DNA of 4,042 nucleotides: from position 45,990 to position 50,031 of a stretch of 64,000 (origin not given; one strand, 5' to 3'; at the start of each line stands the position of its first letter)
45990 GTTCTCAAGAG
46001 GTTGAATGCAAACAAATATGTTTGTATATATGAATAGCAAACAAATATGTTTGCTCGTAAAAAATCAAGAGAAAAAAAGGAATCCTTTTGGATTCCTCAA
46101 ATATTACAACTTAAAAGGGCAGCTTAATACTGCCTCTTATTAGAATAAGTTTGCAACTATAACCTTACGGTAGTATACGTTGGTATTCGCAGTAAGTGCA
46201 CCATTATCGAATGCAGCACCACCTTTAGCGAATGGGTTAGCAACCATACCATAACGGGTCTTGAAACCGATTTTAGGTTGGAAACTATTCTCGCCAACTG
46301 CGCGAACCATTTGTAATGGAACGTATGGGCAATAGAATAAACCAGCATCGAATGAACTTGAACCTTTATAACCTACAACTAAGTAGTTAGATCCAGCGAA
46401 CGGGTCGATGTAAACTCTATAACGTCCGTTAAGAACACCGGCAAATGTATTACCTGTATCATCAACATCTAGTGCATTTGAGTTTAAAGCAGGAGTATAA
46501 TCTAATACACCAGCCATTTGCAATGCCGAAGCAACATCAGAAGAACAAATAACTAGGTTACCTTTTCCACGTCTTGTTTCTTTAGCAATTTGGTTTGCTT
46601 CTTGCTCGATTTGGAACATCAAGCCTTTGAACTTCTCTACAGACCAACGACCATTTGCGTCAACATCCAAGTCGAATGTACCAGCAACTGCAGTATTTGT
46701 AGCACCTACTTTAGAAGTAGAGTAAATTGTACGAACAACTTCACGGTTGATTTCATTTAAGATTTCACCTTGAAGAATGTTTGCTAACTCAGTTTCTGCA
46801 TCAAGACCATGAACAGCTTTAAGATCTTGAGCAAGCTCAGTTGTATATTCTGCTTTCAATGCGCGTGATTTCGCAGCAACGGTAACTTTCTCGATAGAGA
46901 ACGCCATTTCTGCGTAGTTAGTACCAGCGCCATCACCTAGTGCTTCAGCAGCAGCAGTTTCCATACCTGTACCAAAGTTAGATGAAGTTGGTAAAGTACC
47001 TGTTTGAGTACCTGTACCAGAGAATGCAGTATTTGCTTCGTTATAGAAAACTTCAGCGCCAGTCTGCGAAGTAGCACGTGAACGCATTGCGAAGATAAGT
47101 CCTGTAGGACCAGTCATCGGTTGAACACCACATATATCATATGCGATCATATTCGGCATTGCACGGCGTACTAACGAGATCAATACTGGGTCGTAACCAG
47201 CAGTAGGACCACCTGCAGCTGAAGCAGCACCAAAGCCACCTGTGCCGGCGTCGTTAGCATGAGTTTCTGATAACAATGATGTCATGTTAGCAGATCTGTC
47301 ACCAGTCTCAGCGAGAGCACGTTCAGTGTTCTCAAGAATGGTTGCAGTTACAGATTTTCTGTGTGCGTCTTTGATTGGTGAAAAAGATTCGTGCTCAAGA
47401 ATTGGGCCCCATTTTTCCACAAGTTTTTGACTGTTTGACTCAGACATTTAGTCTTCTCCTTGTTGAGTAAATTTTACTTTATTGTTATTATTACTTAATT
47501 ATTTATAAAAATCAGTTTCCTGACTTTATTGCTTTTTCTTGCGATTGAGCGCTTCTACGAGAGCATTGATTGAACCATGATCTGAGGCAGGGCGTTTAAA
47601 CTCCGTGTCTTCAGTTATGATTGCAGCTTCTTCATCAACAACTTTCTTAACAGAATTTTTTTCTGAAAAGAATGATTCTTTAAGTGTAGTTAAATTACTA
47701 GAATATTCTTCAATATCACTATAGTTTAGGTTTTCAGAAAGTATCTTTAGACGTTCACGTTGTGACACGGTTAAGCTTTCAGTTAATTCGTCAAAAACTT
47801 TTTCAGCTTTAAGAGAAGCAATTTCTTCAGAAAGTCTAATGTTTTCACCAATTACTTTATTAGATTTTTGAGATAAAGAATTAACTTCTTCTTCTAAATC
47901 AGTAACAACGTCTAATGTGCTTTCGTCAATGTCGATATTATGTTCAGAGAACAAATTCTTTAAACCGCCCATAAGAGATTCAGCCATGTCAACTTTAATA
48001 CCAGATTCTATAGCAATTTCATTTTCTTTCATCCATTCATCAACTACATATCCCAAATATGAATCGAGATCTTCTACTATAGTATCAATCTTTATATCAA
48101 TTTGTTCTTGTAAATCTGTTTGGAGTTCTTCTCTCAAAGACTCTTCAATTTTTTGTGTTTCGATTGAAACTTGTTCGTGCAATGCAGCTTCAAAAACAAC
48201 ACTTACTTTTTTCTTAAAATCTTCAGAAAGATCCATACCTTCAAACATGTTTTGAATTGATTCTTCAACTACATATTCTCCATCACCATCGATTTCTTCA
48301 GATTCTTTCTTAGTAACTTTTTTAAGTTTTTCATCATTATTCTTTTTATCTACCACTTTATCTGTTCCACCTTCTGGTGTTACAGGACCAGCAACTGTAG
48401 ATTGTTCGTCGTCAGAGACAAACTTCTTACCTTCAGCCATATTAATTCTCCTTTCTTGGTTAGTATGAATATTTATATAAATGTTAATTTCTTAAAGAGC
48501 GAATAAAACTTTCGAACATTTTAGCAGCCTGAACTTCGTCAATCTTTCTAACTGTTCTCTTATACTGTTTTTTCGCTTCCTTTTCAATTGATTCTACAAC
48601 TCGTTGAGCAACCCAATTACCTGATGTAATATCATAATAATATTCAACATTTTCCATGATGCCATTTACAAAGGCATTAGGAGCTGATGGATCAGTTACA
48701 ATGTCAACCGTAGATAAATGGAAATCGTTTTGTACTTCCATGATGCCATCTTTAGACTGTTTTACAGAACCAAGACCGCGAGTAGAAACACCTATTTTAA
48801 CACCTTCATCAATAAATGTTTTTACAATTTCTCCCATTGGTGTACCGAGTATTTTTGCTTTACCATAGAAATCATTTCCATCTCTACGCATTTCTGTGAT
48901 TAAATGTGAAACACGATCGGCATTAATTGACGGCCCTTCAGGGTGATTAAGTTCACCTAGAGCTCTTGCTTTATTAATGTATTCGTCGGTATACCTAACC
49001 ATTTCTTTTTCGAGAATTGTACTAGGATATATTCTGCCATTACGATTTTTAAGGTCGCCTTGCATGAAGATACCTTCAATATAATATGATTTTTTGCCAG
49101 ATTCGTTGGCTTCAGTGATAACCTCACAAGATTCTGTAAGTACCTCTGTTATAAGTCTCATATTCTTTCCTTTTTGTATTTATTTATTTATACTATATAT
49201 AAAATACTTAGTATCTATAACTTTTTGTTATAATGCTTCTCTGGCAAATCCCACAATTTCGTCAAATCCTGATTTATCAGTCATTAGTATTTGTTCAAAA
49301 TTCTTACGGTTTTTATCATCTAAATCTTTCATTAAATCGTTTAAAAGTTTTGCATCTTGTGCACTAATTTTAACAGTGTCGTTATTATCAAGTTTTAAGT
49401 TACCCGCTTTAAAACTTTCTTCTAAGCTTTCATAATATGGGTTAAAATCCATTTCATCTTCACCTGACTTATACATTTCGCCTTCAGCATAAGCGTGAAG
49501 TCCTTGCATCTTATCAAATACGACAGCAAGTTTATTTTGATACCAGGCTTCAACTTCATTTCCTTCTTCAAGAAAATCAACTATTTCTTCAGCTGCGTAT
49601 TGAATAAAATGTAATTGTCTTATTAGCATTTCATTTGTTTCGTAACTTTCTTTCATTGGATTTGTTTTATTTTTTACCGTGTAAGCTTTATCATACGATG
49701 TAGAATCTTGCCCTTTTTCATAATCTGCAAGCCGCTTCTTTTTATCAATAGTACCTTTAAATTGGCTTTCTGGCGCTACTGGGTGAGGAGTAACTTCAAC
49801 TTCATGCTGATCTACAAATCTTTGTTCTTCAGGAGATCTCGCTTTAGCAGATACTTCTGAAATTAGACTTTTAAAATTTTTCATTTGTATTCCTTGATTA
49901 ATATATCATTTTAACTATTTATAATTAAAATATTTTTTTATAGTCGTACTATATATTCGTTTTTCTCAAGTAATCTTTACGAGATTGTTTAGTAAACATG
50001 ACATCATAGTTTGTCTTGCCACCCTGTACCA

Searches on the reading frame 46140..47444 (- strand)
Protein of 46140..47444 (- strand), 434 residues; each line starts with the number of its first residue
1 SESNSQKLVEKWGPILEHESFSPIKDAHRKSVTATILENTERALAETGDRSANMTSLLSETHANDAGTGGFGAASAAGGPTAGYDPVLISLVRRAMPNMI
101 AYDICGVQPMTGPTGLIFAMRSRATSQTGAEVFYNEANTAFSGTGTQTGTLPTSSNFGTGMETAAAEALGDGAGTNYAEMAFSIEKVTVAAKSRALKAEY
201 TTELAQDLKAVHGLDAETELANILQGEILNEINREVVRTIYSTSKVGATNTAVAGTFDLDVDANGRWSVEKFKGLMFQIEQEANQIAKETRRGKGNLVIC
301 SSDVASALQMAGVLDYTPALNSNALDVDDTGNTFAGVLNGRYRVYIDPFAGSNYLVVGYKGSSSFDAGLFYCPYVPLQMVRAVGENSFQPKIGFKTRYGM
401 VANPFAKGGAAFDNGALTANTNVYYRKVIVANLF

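Call 11: search_protein_families(library=phrogs, proteins=[window:46140-47444:-], max_evalue=0.00001)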
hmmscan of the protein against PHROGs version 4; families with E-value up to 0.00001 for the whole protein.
window:46140-47444:- (434 aa): 3 families
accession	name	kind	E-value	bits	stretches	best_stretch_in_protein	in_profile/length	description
phrog_138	-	head and packaging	6.1e-159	530.8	1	4-433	2-443/444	major head protein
phrog_28442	-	unknown function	2.9e-08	33.4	0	286-405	467-583/604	-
phrog_696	-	head and packaging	3.4e-06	27.7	1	60-88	4-32/263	major head protein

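Call 41: search_dna_similar(query=window:46140-47444:-, collection=phages, mode=protein, max_rows=25)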
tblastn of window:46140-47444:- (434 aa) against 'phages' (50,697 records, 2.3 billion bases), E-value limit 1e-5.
Records with a match: 2610; places in all: 4115; records where one place covers at least 80% of the query: 2389.
Best place of each record, by identity: 60-80% 112; <60% 2498.
By first word of the organism name: Escherichia 671; Synechococcus 389; Klebsiella 332; Salmonella 203; Vibrio 136; Shigella 89; Aeromonas 86; Acinetobacter 71; Cyanophage 61; Enterobacter 58; and 63 more.
By host as written in the record: - 467; Escherichia coli 282; Klebsiella pneumoniae 115; Synechococcus 107; Escherichia coli O157:H7 39; Synechococcus sp. 38; Salmonella enterica 29; Synechococcus sp. WH7803 28; and 577 more.
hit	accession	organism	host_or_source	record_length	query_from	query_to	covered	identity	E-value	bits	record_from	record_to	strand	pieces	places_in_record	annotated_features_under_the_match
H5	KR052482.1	Sinorhizobium phage phiN3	Sinorhizobium meliloti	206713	5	434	99%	67.3%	0e+0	592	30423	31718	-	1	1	precursor of major head subunit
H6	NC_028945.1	Sinorhizobium phage phiN3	Sinorhizobium meliloti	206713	5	434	99%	67.3%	0e+0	592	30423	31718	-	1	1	major head protein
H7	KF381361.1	Sinorhizobium phage phiM12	Sinorhizobium meliloti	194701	5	434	99%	67.0%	0e+0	591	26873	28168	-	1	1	precursor of major head subunit | hypothetical protein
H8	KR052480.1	Sinorhizobium phage phiM7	Sinorhizobium meliloti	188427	5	434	99%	67.0%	0e+0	591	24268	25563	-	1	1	precursor of major head subunit | hypothetical protein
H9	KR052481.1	Sinorhizobium phage phiM19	Sinorhizobium meliloti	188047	5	434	99%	67.0%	0e+0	591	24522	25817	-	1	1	precursor of major head subunit | hypothetical protein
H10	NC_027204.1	Sinorhizobium phage phiM12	Sinorhizobium meliloti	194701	5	434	99%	67.0%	0e+0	591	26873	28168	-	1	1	major head protein | hypothetical protein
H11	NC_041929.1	Sinorhizobium phage phiM7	Sinorhizobium meliloti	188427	5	434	99%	67.0%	0e+0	591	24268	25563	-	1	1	major head protein | hypothetical protein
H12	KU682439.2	Stenotrophomonas phage vB_SmaS-DLP_6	Stenotrophomonas maltophilia D1571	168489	5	434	99%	66.8%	0e+0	583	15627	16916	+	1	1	precursor of major head subunit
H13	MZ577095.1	Methylophilales phage Melnitz-1 EXVC043M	Methylophilales_sp._H5P1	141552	5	434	99%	65.5%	0e+0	575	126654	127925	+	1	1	hypothetical protein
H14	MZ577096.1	Methylophilales phage Melnitz-2 EXVC040M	Methylophilales_sp._H5P1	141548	5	434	99%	65.5%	0e+0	575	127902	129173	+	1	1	major capsid protein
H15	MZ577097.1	Methylophilales phage Melnitz EXVC044M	Methylophilales_sp._H5P1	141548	5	434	99%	65.5%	0e+0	575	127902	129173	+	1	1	major capsid protein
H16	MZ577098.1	Methylophilales phage Melnitz-3 EXVC039M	Methylophilales_sp._H5P1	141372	5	434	99%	65.5%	0e+0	575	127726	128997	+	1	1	major capsid protein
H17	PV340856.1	Synechococcus phage Sf-FS3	Synechococcus sp. WH8102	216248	4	434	99%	63.5%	5e-177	554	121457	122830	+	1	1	ATP-binding protein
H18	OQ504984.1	Synechococcus phage S-8S56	Parasynechococcus marenigrum WH 8102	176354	5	434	99%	63.6%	2e-172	541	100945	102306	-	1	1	major capsid protein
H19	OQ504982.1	Synechococcus phage S-8S53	Parasynechococcus marenigrum WH 8102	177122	5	434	99%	63.4%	5e-172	540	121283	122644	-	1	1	major capsid protein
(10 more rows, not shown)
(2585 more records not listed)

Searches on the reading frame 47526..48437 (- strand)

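Call 94: search_protein_families(library=phrogs, proteins=[window:47526-48437:-], max_evalue=0.001)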
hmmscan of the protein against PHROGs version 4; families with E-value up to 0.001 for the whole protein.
window:47526-48437:- (303 aa): 2 families
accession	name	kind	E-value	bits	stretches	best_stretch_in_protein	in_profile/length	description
phrog_237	-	head and packaging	3.2e-65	222.1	1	29-302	98-364/364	head scaffolding protein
phrog_23627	-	head and packaging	2.2e-05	24.8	1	30-264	122-352/397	head scaffolding protein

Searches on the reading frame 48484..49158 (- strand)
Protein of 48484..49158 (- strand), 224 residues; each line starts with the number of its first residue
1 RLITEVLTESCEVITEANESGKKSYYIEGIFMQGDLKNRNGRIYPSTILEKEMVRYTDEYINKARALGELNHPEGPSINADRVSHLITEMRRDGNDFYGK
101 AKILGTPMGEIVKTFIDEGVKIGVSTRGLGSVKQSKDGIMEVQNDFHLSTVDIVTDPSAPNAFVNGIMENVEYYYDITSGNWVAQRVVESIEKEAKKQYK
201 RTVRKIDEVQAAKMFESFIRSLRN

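Call 94: search_protein_families(library=phrogs, proteins=[window:48484-49158:-], max_evalue=0.001)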
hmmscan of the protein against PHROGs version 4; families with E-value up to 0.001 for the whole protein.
window:48484-49158:- (224 aa): 2 families
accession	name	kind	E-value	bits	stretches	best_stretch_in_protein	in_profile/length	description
phrog_207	-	head and packaging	5.4e-73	247.7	1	2-219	15-217/519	head maturation protease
phrog_22848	-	unknown function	3e-06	26.6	1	98-167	233-304/991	-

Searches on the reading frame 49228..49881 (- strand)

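Call 94: search_protein_families(library=phrogs, proteins=[window:49228-49881:-], max_evalue=0.001)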
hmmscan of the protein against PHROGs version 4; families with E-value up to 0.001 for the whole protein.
window:49228-49881:- (217 aa): 1 family
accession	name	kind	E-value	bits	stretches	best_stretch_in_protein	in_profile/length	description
phrog_26626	-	unknown function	0.00016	22.8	1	1-67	2-67/135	-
